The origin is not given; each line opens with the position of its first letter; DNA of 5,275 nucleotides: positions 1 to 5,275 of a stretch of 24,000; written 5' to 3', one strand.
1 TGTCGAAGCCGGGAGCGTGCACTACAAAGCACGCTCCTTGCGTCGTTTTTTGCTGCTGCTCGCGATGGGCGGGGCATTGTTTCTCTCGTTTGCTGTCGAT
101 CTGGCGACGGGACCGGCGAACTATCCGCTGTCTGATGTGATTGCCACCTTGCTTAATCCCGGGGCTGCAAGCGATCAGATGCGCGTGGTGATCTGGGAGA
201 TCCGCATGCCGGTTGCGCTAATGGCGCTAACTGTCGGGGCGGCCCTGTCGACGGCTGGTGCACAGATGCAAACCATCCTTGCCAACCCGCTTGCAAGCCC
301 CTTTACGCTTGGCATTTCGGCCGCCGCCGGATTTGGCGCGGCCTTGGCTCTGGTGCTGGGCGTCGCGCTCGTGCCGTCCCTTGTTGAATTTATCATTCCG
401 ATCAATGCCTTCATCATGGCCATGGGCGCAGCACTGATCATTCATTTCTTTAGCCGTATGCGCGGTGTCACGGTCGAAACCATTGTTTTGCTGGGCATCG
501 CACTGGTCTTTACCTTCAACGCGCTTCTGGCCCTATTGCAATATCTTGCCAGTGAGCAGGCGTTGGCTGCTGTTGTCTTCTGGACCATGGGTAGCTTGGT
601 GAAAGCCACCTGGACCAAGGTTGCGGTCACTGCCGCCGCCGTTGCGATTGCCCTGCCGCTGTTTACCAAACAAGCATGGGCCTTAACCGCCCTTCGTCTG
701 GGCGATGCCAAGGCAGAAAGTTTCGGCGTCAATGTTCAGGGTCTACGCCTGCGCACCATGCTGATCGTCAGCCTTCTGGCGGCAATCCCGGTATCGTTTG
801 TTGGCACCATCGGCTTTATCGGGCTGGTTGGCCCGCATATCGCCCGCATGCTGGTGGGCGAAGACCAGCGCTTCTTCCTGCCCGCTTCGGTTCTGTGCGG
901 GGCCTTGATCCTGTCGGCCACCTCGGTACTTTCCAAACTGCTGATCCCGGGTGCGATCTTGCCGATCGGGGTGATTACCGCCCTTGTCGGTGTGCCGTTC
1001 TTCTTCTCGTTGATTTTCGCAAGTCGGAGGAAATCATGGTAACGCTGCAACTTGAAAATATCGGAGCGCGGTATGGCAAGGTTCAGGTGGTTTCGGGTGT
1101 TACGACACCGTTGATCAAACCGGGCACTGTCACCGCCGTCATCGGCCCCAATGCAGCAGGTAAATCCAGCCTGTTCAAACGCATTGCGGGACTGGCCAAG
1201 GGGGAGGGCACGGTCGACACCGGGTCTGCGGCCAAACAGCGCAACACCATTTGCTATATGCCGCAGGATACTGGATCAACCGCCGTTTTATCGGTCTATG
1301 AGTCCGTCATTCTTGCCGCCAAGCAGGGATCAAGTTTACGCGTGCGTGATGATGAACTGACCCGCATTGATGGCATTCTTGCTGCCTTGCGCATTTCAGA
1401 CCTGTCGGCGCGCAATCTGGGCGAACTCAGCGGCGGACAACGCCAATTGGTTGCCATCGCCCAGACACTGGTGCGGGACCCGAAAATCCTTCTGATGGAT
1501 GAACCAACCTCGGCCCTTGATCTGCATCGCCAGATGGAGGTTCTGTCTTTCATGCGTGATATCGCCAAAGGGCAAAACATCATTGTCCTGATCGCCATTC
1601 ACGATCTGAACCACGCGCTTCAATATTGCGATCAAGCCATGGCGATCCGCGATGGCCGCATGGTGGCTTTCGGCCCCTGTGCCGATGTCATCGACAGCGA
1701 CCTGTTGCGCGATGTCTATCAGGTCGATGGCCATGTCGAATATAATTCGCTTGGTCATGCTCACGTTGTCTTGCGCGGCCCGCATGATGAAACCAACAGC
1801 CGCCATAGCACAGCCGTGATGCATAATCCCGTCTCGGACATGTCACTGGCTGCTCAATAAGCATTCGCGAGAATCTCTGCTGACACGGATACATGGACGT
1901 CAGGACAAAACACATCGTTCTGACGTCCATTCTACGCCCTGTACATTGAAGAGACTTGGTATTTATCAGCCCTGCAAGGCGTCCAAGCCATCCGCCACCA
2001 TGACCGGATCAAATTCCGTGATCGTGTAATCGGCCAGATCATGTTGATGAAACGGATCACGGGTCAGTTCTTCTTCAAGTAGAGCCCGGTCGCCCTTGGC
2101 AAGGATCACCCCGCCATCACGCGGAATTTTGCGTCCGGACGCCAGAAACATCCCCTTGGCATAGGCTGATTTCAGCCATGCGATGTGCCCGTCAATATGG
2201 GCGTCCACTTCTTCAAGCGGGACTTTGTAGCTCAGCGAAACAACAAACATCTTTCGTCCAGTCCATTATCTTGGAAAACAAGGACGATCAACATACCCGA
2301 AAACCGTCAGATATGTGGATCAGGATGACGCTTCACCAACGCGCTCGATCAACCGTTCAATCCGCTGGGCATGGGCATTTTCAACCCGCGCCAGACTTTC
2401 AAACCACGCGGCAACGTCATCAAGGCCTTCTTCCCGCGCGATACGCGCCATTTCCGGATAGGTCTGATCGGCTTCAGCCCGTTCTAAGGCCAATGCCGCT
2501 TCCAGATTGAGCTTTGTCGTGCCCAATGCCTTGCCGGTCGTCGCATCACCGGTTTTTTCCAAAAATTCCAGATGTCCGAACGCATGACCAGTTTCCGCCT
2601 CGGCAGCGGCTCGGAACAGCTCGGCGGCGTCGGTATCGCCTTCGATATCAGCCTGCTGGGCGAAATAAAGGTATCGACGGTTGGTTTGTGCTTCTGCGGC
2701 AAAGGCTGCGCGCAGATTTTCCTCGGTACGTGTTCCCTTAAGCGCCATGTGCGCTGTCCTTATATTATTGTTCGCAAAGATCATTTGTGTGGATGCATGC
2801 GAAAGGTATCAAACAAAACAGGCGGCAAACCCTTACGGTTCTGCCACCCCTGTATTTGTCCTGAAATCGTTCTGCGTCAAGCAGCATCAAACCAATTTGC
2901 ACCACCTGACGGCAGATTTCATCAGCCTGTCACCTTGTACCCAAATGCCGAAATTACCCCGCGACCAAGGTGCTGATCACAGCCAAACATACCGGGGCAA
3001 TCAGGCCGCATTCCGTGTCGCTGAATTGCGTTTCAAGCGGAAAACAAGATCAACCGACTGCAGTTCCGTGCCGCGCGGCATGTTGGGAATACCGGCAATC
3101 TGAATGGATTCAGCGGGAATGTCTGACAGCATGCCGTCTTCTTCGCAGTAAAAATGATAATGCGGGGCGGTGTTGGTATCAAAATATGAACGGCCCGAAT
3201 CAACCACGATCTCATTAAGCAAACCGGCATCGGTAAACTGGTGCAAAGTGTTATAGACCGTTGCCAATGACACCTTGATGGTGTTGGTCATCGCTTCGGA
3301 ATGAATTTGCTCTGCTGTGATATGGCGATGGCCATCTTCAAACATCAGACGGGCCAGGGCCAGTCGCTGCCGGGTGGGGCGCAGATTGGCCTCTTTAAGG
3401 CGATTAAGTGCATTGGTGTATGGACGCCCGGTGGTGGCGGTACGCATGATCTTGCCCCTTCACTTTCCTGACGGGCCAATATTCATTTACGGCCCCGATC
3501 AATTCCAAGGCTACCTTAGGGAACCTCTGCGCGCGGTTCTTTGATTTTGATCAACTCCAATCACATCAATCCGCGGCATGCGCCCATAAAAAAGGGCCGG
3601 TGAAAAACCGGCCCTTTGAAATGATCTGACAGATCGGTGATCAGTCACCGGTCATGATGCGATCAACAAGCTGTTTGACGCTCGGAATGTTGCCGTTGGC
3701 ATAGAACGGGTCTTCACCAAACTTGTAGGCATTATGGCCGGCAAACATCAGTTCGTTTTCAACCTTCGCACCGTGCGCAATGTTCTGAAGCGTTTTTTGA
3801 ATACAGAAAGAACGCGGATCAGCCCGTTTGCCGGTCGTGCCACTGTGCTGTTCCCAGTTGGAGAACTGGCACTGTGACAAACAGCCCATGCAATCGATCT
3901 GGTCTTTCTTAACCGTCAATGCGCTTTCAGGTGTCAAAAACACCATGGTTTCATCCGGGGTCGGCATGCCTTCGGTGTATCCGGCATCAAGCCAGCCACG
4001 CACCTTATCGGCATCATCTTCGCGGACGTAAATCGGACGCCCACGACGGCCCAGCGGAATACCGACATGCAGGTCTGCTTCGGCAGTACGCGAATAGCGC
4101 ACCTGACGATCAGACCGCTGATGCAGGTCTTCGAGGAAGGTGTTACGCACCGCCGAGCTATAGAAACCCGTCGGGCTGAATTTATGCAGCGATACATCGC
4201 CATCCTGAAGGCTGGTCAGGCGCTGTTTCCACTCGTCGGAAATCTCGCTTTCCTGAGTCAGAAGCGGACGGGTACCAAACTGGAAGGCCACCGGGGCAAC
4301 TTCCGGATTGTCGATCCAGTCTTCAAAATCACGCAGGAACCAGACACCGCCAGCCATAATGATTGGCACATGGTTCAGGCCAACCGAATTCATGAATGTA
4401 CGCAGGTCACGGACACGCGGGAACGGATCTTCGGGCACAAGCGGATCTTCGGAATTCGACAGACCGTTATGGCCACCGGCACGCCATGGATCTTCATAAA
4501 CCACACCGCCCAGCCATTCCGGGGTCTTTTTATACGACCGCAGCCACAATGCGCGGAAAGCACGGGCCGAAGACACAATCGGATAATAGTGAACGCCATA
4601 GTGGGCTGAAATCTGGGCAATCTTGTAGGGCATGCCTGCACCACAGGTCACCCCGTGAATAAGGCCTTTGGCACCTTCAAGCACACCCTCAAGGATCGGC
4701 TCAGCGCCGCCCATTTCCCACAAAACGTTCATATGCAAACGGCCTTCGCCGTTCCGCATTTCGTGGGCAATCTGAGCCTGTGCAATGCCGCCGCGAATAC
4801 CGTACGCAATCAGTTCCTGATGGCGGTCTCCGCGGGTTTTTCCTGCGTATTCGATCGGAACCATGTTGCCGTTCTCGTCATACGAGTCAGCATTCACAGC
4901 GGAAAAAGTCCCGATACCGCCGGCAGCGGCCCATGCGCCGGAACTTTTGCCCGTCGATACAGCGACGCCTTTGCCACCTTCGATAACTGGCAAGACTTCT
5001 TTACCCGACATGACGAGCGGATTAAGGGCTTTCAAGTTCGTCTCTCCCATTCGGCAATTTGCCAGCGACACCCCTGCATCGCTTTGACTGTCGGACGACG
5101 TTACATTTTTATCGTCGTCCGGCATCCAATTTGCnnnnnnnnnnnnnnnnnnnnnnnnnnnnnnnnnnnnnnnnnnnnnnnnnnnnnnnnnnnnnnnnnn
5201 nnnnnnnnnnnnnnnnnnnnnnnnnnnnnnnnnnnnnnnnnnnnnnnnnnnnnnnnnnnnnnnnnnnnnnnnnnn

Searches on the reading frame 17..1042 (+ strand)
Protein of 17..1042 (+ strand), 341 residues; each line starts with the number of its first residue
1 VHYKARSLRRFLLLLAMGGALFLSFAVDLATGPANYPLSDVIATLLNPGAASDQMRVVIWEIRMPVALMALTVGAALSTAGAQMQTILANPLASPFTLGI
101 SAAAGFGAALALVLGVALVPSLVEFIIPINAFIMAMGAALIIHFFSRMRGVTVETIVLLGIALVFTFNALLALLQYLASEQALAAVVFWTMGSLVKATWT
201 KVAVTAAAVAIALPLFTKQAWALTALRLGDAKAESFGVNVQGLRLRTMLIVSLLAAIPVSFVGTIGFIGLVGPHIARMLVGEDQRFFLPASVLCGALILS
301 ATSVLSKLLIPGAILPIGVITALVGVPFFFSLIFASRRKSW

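Call 71: search_protein_families(library=ncbifam, proteins=[window:17-1042:+], max_evalue=1e-10)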
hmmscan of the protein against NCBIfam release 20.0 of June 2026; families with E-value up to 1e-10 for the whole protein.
window:17-1042:+ (341 aa): 16 families
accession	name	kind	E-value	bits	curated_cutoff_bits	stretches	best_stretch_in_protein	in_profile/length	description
NF003001.0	PRK03784.1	equivalog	2.4e-57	194.6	334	1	49-337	45-329/332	vitamin B12 ABC transporter permease BtuC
NF007866.0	PRK10577.1-2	equivalog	4.3e-52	177.4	554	1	13-338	12-333/666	Fe(3+)-hydroxamate ABC transporter permease FhuB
NF007871.0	PRK10577.2-2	equivalog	1.1e-51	176.2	899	1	11-338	358-678/679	Fe(3+)-hydroxamate ABC transporter permease FhuB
NF007081.0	PRK09535.1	equivalog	4.7e-50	170.9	461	1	51-333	83-358/366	vitamin B12 ABC transporter permease BtuC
NF007299.0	PRK09777.1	equivalog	4.7e-50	170.7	406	1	22-334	14-315/318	Fe(3+) dicitrate ABC transporter permease subunit FecD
TIGR03869.1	F420-0_ABCperm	hypoth_equivalog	8e-48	163.4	437.35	1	55-339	45-324/325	putative F420-0 ABC transporter permease subunit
NF007867.0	PRK10577.1-3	subfamily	8.9e-48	163.1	849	1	5-339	380-708/710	Fe(3+)-hydroxamate ABC transporter permease FhuB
NF008407.0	PRK11228.1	equivalog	9e-46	156.3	396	1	39-333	35-326/330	iron-dicitrate ABC transporter permease FecC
NF007872.0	PRK10577.2-3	equivalog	1.5e-44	152.5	727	1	4-334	346-667/676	Fe(3+)-hydroxamate ABC transporter permease FhuB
NF007760.0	PRK10441.1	equivalog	7e-39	133.9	428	1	9-339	8-329/335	Fe(3+)-siderophore ABC transporter permease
NF007759.0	PRK10440.1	equivalog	6.9e-37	127.4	422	1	10-338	11-329/330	iron-enterobactin ABC transporter permease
NF007873.0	PRK10577.2-4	equivalog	2.6e-36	125.6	1012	1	11-334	325-641/646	Fe(3+)-hydroxamate ABC transporter permease FhuB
NF007870.0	PRK10577.2-1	equivalog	1.3e-32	113.3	1355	1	58-339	399-676/678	Fe(3+)-hydroxamate ABC transporter permease FhuB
NF007869.0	PRK10577.1-6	equivalog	5.8e-32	110.9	954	1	25-339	392-697/703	Fe(3+)-hydroxamate ABC transporter permease FhuB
NF007868.0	PRK10577.1-5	equivalog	2.9e-26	92.1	943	1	58-333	391-661/666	Fe(3+)-hydroxamate ABC transporter permease FhuB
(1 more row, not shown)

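Call 72: search_solved_structures(query=window:17-1042:+, max_evalue=1e-10)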
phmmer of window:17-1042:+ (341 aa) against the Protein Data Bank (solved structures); distinct sequences matched with E-value up to 1e-10: 8.
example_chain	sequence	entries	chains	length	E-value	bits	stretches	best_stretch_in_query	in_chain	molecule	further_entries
5b57_A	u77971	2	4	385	2.1e-49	171.9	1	14-337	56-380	Putative hemin ABC transport system, membrane protein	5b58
4g1u_A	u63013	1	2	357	4.1e-49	171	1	22-338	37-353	Hemin transport system permease protein hmuU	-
2nq2_A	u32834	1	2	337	1.6e-39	139.4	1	55-338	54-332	Hypothetical ABC transporter permease protein HI1471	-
7lb8_B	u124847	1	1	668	5.8e-37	131.1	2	11-335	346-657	Iron(3+)-hydroxamate import system permease protein FhuB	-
1l7v_A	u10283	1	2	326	1.2e-33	120.2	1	56-335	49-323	VITAMIN B12 TRANSPORT SYSTEM PERMEASE PROTEIN BTUC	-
4r9u_A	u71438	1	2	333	4.8e-33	118.2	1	55-335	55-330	Vitamin B12 import system permease protein BtuC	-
4dbl_A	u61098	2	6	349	5.7e-33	117.9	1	55-335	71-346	Vitamin B12 import system permease protein BtuC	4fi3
2qi9_A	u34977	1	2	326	6.1e-33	117.9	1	55-335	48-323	Vitamin B12 import system permease protein btuC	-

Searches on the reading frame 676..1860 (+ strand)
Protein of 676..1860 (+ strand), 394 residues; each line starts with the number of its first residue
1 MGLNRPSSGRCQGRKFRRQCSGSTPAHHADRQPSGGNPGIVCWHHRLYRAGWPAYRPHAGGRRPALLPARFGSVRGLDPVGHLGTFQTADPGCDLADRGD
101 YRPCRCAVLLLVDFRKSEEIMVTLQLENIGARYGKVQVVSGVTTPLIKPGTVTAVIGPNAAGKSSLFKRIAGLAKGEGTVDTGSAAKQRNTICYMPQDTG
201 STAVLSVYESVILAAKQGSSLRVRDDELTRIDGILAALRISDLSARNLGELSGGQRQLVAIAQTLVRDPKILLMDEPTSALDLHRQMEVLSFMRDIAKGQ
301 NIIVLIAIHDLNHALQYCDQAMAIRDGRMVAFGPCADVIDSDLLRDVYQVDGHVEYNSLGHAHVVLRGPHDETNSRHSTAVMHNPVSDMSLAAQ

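Call 49: search_protein_families(library=pfam, proteins=[window:676-1860:+], max_evalue=0.001)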
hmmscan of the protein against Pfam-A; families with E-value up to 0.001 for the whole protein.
window:676-1860:+ (394 aa): 3 families
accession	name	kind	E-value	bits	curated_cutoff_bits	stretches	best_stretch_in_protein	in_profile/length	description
PF00005.33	ABC_tran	-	7.9e-24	85.2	25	1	147-279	8-137/137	ABC transporter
PF13304.12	AAA_21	-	4.5e-10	40.5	27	1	245-299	232-291/304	AAA domain, putative AbiEii toxin, Type IV TA system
PF02463.25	SMC_N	-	8.3e-07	29.1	40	0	250-307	136-198/220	RecF/RecN/SMC N terminal domain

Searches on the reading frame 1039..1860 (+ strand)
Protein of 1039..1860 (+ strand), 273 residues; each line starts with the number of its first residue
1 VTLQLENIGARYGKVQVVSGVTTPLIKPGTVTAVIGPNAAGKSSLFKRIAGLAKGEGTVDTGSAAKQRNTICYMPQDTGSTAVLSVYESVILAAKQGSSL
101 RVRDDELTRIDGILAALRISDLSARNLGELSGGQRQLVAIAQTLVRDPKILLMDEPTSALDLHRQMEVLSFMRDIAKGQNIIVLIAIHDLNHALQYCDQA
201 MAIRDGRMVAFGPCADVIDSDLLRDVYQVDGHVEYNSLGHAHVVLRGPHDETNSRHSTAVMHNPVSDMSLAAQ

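Call 71: search_protein_families(library=ncbifam, proteins=[window:1039-1860:+], max_evalue=1e-10)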
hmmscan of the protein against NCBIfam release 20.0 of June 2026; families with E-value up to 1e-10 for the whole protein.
window:1039-1860:+ (273 aa): 159 families (the best 25 are shown)
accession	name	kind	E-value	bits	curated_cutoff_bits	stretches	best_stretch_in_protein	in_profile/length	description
TIGR03873.1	F420-0_ABC_ATP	hypoth_equivalog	1.8e-47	161.7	372.4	1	3-233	2-240/256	putative F420-0 ABC transporter ATP-binding protein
NF010068.0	PRK13548.1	equivalog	1.7e-44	151.9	261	1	2-244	5-257/261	heme ABC transporter ATP-binding protein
NF008409.0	PRK11231.1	equivalog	3.8e-40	137.8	375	1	2-236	2-244/255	Fe(3+) dicitrate ABC transporter ATP-binding protein FecE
NF007082.0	PRK09536.1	equivalog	1.3e-36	126.5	537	1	2-259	3-268/402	corrinoid ABC transporter ATPase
NF040873.1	AztA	equivalog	2.4e-35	121.8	220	1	11-195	1-184/191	zinc ABC transporter ATP-binding protein AztA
NF052485.1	sider_ATP_EitC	equivalog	7.9e-35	120.5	485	1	3-237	3-242/251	siderophore ABC transporter ATP-binding protein EitC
TIGR02315.1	ABC_phnC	equivalog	3.2e-34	118.4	266.1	1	3-228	2-243/243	phosphonate ABC transporter ATP-binding protein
NF053840.1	MnTportMntADein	equivalog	3.8e-34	118.3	400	1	3-220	2-222/240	manganese ABC transporter ATP-binding protein MntA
NF007863.0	PRK10575.1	equivalog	2e-32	112.5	433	1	26-230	34-248/265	Fe3+-hydroxamate ABC transporter ATP-binding protein FhuC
NF002981.0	PRK03695.1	equivalog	9.3e-32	110.4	281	1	25-230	22-237/253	vitamin B12 ABC transporter ATP-binding protein BtuD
TIGR04406.1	LPS_export_lptB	equivalog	2.3e-31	108.9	240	1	2-228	1-233/239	LPS export ABC transporter ATP-binding protein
TIGR03771.1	anch_rpt_ABC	equivalog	3.4e-31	108.7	268.8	1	27-231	4-213/223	anchored repeat-type ABC transporter ATP-binding subunit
TIGR03410.1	urea_trans_UrtE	equivalog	6.8e-30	104.2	285.8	1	3-220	1-222/230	urea ABC transporter ATP-binding subunit UrtE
TIGR01188.1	drrA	subfamily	2.2e-29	102.7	312.45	1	11-217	2-211/302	daunorubicin resistance ABC transporter, ATP-binding protein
TIGR02142.1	modC_ABC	equivalog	2.5e-29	102.7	285.05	1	28-224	21-226/353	molybdenum ABC transporter ATP-binding protein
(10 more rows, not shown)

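Call 74: find_encoding_contigs(protein=window:1039-1860:+, flank=8000, max_places=2)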
Protein window:1039-1860:+ (273 aa): no gene with exactly this product is on record in the collection.

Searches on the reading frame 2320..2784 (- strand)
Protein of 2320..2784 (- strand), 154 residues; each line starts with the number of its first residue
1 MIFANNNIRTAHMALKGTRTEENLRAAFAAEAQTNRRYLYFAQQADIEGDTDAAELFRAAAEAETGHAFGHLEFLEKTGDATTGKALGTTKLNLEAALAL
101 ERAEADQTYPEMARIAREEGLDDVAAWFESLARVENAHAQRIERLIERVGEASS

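Call 49: search_protein_families(library=pfam, proteins=[window:2320-2784:-], max_evalue=0.001)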
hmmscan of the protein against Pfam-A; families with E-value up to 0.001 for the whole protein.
window:2320-2784:- (154 aa): 2 families
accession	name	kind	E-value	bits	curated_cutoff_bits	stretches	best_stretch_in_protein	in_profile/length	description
PF02915.23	Rubrerythrin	-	1.4e-21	77.7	22.8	1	22-145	1-136/137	Rubrerythrin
PF00210.30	Ferritin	-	1.6e-06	28.5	24.5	0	94-151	4-60/142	Ferritin-like domain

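Call 57: search_protein_families(library=ncbifam, proteins=[window:2320-2784:-], max_evalue=0.00001)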
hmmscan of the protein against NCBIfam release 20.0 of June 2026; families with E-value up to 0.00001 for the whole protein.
window:2320-2784:- (154 aa): 2 families
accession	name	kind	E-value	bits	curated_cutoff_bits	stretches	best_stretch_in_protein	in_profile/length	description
NF045767.1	RuberyRbr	equivalog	1e-30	107.2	200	1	14-151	3-147/194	rubrerythrin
NF045783.1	Nigrythrn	equivalog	8.3e-12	45.6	340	1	86-148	25-86/202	nigerythrin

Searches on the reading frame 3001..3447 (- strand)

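Call 49: search_protein_families(library=pfam, proteins=[window:3001-3447:-], max_evalue=0.001)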
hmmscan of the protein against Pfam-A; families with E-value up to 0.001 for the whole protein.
window:3001-3447:- (148 aa): 1 family
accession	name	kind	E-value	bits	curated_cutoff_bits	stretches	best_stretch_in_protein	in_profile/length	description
PF01475.25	FUR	-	3.1e-21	76.2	23.1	1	20-117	2-100/121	Ferric uptake regulator family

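Call 57: search_protein_families(library=ncbifam, proteins=[window:3001-3447:-], max_evalue=0.00001)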
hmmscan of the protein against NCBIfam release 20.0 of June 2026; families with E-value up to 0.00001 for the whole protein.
window:3001-3447:- (148 aa): 8 families
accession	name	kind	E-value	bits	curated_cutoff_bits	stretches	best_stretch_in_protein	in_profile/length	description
NF045678.1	TransRegIrrA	equivalog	1e-59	200.4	150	1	6-141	2-137/138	iron response transcriptional regulator IrrA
NF045677.1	FeRespRegIrr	equivalog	6.2e-55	184.7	170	1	16-140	3-127/127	Fur family transcriptional regulator Irr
NF047461.1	FUR_perox_PerRB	exception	1.2e-18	67.4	250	1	14-136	18-138/143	peroxide-responsive transcriptional repressor PerRB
NF047462.1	FUR_perox_PerRA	exception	6.7e-17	62.3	200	1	10-113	5-107/142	peroxide-responsive transcriptional repressor PerRA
NF052545.1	TransRegPerRClab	equivalog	4.3e-16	59.2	180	1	16-112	7-102/138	transcriptional regulator PerR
NF006999.0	PRK09462.1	equivalog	6.5e-14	51.8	146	1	14-113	5-105/148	ferric iron uptake transcriptional regulator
NF051892.1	TransRegFurBacil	equivalog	5.4e-11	42.8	220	1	15-112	10-111/149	ferric iron uptake transcriptional regulator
NF047406.1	TransRegPerRTherm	equivalog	9.6e-10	38.8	200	1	23-113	5-94/130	manganese-dependent transcriptional regulator PerR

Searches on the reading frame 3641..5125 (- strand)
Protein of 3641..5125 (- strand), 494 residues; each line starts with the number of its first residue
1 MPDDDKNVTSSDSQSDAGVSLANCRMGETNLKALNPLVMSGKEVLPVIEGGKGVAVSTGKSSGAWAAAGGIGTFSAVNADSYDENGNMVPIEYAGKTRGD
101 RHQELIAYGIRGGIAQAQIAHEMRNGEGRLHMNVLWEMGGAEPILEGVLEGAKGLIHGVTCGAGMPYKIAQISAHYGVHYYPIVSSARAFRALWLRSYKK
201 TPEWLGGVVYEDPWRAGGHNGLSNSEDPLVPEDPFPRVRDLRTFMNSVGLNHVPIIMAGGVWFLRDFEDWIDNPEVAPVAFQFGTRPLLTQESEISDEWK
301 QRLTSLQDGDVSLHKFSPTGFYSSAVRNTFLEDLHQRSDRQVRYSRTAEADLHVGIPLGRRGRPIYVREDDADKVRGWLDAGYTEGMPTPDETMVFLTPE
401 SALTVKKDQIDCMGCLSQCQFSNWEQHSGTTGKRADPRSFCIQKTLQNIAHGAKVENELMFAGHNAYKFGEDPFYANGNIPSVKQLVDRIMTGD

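Call 49: search_protein_families(library=pfam, proteins=[window:3641-5125:-], max_evalue=0.001)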
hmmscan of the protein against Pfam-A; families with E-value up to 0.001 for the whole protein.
window:3641-5125:- (494 aa): 1 family
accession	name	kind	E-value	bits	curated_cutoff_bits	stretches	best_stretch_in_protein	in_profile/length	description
PF03060.21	NMO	-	3.5e-07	30.4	28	1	176-347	135-284/331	Nitronate monooxygenase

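Call 57: search_protein_families(library=ncbifam, proteins=[window:3641-5125:-], max_evalue=0.00001)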
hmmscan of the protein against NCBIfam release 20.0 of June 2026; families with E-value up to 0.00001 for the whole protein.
window:3641-5125:- (494 aa): 1 family
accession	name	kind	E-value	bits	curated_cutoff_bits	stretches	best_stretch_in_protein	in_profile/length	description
TIGR03151.1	enACPred_II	equivalog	3e-06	26.7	453.1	0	251-341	160-246/307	enoyl-[acyl-carrier-protein] reductase FabK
